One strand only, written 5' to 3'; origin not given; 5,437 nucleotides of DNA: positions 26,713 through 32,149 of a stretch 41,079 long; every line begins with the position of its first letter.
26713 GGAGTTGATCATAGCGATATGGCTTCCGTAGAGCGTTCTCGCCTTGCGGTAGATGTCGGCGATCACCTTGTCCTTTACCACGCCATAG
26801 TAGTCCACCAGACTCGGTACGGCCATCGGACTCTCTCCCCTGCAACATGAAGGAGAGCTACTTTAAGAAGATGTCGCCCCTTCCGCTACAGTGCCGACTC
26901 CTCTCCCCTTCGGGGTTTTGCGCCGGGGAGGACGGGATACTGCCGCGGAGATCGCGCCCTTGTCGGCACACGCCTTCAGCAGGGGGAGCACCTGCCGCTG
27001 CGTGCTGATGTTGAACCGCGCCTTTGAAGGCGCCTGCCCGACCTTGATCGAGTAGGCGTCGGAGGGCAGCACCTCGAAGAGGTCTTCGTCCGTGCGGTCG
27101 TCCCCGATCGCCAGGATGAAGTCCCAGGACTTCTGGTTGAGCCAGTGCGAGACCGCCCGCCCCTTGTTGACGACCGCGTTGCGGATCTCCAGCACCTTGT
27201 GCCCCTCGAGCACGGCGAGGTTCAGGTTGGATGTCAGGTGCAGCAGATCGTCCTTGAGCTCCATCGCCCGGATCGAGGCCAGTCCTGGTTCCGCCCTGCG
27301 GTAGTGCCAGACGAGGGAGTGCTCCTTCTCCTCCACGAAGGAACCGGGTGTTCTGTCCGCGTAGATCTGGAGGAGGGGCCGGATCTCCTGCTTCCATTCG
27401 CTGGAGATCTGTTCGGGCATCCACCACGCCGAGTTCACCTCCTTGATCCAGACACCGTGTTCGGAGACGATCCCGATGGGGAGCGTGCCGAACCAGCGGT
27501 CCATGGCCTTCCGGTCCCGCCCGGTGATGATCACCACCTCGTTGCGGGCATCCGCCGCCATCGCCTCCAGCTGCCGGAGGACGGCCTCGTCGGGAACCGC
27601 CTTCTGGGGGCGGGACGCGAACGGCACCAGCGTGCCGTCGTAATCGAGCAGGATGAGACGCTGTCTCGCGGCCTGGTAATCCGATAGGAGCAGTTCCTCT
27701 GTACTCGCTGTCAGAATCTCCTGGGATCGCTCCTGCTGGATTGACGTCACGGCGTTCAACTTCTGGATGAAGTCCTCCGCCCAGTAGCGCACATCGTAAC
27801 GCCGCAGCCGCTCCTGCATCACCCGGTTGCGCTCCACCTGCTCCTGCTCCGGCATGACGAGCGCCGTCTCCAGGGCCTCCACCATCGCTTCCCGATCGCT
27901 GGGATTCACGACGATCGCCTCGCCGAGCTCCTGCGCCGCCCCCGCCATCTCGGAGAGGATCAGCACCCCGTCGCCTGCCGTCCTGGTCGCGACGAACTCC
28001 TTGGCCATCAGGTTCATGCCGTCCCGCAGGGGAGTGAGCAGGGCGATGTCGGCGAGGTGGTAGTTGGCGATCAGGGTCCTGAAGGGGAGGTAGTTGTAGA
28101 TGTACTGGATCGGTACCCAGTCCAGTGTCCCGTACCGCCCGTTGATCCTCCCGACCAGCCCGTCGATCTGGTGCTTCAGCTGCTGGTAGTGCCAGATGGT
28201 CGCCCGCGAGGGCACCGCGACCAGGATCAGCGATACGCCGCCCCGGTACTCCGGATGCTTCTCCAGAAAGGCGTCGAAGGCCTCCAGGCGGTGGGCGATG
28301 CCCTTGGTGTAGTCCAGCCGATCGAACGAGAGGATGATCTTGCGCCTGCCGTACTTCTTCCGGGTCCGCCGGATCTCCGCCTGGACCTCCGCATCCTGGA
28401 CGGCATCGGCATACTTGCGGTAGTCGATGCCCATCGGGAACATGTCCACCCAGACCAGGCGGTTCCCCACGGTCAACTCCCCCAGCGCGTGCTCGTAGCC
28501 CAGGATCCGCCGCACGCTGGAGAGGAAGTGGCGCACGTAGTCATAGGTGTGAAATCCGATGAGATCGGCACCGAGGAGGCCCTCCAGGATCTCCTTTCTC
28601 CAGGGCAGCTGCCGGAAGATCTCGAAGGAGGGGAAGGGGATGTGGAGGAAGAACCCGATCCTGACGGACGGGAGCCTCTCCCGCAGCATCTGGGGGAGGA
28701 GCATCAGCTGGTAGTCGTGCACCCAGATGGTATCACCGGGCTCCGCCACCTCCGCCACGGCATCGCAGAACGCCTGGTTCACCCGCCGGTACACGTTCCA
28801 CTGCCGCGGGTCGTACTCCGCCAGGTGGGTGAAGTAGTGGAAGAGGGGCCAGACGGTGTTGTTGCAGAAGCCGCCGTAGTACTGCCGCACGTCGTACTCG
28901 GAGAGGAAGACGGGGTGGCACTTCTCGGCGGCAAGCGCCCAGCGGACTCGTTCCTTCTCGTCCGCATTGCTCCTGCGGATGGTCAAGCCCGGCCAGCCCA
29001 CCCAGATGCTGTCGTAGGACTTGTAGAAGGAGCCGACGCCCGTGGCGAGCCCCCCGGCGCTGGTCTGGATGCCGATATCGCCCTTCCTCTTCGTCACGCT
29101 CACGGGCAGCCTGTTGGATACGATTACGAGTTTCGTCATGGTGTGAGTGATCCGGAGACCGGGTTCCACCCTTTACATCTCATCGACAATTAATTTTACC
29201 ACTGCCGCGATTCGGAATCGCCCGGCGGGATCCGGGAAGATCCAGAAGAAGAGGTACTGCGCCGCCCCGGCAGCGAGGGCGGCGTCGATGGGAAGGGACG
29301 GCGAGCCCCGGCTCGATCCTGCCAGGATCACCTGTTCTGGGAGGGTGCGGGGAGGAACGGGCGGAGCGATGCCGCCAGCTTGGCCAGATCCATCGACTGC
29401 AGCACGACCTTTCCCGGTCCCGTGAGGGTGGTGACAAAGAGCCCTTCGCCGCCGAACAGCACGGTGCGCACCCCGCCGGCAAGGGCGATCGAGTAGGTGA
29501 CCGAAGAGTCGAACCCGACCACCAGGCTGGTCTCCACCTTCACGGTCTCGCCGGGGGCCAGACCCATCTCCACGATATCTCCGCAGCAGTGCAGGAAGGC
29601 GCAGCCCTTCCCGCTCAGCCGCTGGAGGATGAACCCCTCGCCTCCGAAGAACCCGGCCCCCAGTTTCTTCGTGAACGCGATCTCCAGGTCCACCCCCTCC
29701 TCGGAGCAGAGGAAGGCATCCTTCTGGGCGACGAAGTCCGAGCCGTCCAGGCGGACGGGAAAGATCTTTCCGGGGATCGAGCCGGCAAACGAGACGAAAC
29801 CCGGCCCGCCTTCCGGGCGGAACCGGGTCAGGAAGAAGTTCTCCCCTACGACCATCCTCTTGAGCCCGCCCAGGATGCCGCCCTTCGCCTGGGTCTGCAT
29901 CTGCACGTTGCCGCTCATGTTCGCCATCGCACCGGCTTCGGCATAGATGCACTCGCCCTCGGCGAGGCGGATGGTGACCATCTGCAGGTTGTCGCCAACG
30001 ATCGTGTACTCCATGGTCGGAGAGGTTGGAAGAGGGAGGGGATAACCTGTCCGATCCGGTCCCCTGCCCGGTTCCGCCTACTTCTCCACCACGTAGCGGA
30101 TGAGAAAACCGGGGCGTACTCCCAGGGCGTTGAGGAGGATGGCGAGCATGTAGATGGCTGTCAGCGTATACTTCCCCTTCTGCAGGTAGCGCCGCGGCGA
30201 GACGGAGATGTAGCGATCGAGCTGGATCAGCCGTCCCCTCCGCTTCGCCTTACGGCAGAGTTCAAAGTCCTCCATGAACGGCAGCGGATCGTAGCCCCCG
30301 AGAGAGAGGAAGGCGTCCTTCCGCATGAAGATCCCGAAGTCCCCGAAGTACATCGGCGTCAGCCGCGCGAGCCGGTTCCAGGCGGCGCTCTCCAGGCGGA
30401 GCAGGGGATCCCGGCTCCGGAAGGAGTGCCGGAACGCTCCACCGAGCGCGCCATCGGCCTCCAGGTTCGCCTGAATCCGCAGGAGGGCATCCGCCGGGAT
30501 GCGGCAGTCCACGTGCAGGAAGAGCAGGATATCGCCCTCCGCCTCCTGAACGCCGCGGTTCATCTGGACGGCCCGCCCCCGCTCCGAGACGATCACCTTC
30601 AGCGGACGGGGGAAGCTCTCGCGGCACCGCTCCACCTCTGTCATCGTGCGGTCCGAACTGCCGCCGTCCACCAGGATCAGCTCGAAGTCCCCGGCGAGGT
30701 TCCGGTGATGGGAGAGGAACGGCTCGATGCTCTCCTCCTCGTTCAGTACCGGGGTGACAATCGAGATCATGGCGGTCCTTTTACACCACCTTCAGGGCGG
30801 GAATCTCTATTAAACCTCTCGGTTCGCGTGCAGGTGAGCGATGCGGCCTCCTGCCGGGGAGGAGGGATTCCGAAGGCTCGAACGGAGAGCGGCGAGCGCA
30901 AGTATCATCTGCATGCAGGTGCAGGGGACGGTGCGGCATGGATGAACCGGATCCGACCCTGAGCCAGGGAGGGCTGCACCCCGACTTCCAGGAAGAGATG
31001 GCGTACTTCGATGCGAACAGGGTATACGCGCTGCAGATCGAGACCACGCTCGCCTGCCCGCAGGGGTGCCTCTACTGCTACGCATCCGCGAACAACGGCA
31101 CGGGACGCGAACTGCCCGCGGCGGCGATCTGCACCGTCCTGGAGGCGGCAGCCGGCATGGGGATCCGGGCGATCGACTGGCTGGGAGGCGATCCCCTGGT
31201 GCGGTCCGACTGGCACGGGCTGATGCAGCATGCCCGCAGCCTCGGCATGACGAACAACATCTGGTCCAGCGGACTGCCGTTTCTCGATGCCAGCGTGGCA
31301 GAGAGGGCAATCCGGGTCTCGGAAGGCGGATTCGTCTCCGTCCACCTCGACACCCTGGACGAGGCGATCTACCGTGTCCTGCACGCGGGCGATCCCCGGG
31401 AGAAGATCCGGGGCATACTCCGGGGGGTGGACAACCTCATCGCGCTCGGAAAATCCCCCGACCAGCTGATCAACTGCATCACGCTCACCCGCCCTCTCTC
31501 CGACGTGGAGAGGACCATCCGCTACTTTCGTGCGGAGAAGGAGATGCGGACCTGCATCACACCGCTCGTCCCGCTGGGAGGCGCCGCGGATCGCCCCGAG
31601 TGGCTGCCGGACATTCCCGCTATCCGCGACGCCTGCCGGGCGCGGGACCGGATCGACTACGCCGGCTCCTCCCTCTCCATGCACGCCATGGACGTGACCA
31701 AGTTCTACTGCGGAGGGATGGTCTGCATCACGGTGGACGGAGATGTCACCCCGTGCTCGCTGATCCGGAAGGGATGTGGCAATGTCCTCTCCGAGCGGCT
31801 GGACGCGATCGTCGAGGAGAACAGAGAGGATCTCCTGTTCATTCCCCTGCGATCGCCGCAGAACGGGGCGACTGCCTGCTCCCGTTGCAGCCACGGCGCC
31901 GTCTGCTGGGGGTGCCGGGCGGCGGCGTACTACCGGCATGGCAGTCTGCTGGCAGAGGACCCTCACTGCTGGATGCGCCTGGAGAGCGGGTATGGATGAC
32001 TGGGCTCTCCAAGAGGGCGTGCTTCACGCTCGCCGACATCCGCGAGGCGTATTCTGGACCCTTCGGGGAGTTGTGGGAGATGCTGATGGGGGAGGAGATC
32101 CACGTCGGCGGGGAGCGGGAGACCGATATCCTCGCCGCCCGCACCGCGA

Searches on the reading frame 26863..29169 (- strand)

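Call 28: search_protein_families(library=pfam, proteins=[window:26863-29169:-], max_evalue=0.001)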
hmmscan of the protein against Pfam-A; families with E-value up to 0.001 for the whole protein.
window:26863-29169:- (768 aa): 3 families
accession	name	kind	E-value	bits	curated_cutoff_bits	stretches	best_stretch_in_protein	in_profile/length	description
PF00982.27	Glyco_transf_20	-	2.3e-160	534.9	32.5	1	13-472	2-472/473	Glycosyltransferase family 20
PF02358.22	Trehalose_PPase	-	3.2e-51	174.1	27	1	507-712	1-217/235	Trehalose-phosphatase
PF08282.18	Hydrolase_3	-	2.2e-07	31.3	20.9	0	640-715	159-233/255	haloacid dehalogenase-like hydrolase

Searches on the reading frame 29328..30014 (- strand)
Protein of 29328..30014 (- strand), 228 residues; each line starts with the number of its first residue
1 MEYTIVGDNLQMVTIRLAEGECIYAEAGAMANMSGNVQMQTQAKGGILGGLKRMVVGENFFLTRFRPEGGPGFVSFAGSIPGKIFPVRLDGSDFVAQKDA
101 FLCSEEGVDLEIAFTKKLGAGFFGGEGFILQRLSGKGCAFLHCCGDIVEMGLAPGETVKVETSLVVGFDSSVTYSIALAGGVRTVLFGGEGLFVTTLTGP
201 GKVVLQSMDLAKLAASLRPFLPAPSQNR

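Call 28: search_protein_families(library=pfam, proteins=[window:29328-30014:-], max_evalue=0.001)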
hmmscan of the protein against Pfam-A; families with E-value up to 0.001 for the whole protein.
window:29328-30014:- (228 aa): 1 family
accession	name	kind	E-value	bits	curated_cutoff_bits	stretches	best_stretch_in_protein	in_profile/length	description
PF01987.23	AIM24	-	9.6e-72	241.4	25.7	1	3-208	1-205/205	Mitochondrial biogenesis AIM24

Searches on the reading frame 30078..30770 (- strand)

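Call 28: search_protein_families(library=pfam, proteins=[window:30078-30770:-], max_evalue=0.001)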
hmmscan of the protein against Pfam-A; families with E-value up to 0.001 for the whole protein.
window:30078-30770:- (230 aa): 3 families
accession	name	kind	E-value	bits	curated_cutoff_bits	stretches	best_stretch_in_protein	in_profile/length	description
PF00535.33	Glycos_transf_2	-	9.9e-20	71.6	23.3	1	3-135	1-137/168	Glycosyl transferase family 2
PF10111.15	Glyco_tranf_2_2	-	1.4e-10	41.6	27.3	1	3-98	1-101/276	Glycosyltransferase like family 2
PF13641.12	Glyco_tranf_2_3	-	1.4e-05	25.7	27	1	26-183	28-202/230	Glycosyltransferase like family 2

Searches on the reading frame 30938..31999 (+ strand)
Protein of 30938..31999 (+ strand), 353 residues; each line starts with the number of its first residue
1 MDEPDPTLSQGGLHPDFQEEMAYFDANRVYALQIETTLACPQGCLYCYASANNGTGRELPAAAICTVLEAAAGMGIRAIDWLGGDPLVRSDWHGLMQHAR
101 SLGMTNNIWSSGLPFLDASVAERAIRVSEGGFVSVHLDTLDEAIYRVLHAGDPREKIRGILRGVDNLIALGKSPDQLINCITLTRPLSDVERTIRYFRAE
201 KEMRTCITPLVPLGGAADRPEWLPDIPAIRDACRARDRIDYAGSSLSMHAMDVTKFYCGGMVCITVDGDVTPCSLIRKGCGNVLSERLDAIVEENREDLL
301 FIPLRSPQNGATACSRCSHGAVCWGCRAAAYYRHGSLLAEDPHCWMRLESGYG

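Call 32: search_protein_families(library=pfam, proteins=[window:30938-31999:+], max_evalue=0.001)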
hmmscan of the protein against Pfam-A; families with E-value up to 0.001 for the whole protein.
window:30938-31999:+ (353 aa): 2 families
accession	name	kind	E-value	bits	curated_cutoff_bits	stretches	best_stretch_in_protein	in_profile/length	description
PF04055.27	Radical_SAM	-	5.9e-13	49.8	29.5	1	34-193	1-162/166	Radical SAM superfamily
PF13186.11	SPASM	-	0.00017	22.2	21.5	1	261-317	7-66/67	Iron-sulfur cluster-binding domain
